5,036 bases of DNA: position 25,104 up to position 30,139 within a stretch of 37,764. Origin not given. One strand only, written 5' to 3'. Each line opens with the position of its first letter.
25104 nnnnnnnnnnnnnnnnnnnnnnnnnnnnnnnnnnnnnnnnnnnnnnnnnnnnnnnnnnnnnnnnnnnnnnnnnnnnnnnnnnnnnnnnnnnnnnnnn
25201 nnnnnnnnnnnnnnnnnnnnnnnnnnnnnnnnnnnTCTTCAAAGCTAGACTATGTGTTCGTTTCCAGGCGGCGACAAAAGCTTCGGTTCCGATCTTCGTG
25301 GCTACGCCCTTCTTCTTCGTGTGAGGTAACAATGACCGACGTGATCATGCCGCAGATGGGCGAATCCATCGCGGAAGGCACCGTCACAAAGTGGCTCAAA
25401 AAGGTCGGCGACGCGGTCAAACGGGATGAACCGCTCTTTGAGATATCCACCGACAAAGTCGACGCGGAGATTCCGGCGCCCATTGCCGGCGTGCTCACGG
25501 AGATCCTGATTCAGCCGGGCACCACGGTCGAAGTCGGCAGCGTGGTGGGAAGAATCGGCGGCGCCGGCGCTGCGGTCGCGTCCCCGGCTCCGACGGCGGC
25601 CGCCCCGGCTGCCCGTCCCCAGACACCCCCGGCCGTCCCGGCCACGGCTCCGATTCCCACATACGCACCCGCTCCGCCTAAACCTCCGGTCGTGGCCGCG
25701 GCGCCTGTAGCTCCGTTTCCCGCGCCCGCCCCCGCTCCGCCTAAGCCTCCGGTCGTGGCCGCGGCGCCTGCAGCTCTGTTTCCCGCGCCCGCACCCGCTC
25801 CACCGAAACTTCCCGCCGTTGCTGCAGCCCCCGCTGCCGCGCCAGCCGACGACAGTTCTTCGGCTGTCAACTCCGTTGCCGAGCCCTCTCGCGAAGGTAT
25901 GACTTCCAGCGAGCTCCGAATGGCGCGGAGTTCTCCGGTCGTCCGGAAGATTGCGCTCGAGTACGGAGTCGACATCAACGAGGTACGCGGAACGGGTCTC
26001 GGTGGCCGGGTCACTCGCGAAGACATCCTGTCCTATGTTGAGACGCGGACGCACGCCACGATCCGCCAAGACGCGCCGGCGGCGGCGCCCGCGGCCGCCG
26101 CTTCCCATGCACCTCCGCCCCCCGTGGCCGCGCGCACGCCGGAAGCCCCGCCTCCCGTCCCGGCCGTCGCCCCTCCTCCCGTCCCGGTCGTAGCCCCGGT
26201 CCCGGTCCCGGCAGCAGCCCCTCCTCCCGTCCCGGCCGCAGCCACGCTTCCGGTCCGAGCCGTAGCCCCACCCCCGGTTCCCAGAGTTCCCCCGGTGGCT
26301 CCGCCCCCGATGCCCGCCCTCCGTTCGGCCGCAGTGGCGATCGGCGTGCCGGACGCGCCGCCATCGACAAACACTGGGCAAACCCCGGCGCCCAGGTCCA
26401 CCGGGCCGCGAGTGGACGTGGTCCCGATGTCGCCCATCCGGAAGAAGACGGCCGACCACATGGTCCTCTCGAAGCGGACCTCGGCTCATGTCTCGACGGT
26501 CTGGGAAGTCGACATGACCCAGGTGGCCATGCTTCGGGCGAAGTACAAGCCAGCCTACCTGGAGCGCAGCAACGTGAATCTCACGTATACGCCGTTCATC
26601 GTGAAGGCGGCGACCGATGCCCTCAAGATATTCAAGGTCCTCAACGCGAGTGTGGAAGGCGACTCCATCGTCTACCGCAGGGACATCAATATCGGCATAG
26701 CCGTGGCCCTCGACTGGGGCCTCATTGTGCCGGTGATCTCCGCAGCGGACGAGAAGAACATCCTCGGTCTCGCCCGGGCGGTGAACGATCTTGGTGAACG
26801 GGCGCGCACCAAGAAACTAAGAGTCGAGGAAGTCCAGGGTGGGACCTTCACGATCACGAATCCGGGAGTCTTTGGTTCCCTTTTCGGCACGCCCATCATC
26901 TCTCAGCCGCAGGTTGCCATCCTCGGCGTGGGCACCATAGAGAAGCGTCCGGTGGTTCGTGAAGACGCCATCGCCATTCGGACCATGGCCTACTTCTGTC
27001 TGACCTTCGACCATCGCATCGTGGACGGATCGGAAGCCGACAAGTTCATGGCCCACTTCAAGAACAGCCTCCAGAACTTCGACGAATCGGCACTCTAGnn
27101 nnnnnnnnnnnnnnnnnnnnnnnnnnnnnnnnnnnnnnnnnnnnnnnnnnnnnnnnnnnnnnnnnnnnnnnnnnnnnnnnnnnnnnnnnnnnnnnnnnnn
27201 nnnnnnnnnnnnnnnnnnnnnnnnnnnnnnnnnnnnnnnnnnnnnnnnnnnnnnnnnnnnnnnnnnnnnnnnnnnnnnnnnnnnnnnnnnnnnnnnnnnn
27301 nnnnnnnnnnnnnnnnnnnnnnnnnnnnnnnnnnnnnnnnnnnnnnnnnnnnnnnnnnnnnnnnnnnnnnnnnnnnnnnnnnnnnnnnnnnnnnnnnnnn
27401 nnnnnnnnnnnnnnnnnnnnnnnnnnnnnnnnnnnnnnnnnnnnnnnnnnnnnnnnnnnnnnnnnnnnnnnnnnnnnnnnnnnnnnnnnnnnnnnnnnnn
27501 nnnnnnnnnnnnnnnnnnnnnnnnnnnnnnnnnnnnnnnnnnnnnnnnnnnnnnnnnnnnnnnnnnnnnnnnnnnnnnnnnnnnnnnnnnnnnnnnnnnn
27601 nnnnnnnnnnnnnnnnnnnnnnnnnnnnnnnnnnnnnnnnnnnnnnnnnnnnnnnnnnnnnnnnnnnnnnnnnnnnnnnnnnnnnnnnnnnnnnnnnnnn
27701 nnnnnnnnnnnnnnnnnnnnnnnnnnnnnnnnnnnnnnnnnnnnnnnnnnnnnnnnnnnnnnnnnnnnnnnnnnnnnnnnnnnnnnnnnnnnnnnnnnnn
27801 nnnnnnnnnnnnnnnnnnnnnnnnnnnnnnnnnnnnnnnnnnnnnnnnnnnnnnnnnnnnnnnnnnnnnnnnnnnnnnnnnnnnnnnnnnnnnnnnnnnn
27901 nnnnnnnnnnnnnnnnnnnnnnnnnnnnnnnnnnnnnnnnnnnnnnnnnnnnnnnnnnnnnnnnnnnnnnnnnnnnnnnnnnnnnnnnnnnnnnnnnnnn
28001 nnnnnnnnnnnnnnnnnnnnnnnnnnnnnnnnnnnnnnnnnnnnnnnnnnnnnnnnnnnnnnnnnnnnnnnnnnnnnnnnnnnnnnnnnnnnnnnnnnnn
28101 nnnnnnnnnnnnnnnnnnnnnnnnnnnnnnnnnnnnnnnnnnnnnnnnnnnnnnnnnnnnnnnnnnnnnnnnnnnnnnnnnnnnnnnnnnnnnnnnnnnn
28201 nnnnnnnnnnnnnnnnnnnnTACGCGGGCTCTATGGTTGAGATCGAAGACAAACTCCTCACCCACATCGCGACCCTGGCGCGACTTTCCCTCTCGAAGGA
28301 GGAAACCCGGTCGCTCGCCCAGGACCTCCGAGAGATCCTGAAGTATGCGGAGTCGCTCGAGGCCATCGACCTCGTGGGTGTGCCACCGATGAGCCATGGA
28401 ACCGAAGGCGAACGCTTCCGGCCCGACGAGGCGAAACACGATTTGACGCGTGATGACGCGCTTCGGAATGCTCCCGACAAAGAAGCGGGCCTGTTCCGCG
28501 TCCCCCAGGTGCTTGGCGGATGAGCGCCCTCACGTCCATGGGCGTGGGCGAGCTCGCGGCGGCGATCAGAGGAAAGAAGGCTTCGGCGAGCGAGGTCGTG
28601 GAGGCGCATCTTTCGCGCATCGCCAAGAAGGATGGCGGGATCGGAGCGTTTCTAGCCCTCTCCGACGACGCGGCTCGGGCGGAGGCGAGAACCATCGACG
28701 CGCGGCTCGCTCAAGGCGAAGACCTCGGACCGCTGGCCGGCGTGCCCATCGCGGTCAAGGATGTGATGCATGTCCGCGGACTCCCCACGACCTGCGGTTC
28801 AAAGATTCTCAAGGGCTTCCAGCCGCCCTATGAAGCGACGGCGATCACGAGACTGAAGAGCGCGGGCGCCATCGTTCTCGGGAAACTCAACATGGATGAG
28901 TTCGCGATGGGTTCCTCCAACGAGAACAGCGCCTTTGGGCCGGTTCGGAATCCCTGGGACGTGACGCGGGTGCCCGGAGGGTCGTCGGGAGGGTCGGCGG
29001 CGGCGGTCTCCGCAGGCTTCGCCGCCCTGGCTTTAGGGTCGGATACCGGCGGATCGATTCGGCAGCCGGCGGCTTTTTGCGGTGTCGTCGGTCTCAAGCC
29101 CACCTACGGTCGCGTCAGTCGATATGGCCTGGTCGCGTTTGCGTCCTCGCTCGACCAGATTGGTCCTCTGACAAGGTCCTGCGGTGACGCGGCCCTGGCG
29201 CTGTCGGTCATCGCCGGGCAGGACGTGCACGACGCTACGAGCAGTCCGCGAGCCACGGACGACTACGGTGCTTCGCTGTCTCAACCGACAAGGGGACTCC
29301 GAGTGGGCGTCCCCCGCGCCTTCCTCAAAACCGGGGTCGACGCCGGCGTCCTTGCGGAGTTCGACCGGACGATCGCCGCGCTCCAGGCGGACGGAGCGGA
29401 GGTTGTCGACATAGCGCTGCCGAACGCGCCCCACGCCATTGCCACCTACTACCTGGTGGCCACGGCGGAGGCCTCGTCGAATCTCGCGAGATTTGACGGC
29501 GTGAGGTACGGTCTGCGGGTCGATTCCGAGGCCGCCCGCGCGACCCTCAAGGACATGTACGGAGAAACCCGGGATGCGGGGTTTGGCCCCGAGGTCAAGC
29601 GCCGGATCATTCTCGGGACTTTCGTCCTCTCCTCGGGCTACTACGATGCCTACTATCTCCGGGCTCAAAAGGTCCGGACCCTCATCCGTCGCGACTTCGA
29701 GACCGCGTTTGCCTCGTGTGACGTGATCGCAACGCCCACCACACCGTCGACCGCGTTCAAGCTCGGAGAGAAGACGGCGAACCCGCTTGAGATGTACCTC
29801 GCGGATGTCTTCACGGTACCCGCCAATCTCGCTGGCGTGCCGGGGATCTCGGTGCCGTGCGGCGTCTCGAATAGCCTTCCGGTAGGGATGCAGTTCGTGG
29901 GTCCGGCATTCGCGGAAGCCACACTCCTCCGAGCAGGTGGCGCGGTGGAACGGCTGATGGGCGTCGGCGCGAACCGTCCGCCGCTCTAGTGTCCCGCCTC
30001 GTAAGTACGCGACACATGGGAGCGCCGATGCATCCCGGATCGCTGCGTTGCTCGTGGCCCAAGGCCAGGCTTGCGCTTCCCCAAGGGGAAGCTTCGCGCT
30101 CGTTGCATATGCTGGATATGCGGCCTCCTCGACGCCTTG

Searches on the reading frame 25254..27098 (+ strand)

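Call 57: search_protein_families(library=pfam, proteins=[window:25254-27098:+], max_evalue=0.0001)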
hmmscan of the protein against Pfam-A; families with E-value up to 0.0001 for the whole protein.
window:25254-27098:+ (614 aa): 3 families
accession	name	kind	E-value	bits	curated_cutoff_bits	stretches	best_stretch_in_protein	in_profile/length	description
PF00198.28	2-oxoacid_dh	-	1.5e-80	270.5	23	1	388-611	5-229/232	2-oxoacid dehydrogenases acyltransferase (catalytic domain)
PF00364.28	Biotin_lipoyl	-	5.8e-21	74.5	22.1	1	29-101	2-73/73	Biotin-requiring enzyme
PF02817.22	E3_binding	-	4.8e-14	52.7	23.7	1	226-259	3-36/36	e3 binding domain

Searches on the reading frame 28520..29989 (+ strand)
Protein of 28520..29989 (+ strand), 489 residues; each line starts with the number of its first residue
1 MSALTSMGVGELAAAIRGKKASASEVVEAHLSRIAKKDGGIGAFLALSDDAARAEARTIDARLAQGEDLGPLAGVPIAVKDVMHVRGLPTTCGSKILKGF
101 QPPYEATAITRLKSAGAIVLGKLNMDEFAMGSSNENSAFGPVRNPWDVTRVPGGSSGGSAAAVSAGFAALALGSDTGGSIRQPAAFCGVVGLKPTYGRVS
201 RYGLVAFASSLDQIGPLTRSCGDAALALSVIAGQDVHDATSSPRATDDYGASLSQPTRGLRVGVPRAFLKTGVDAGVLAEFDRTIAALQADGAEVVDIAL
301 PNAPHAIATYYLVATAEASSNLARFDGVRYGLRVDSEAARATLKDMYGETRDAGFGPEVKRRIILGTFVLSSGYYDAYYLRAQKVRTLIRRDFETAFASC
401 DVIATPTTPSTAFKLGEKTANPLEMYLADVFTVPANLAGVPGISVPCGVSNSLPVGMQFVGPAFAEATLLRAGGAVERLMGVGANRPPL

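Call 57: search_protein_families(library=pfam, proteins=[window:28520-29989:+], max_evalue=0.0001)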
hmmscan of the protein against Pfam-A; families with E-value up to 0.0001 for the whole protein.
window:28520-29989:+ (489 aa): 1 family
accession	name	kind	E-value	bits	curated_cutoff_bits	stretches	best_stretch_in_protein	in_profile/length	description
PF01425.27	Amidase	-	4e-159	530.8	27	1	25-470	1-445/445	Amidase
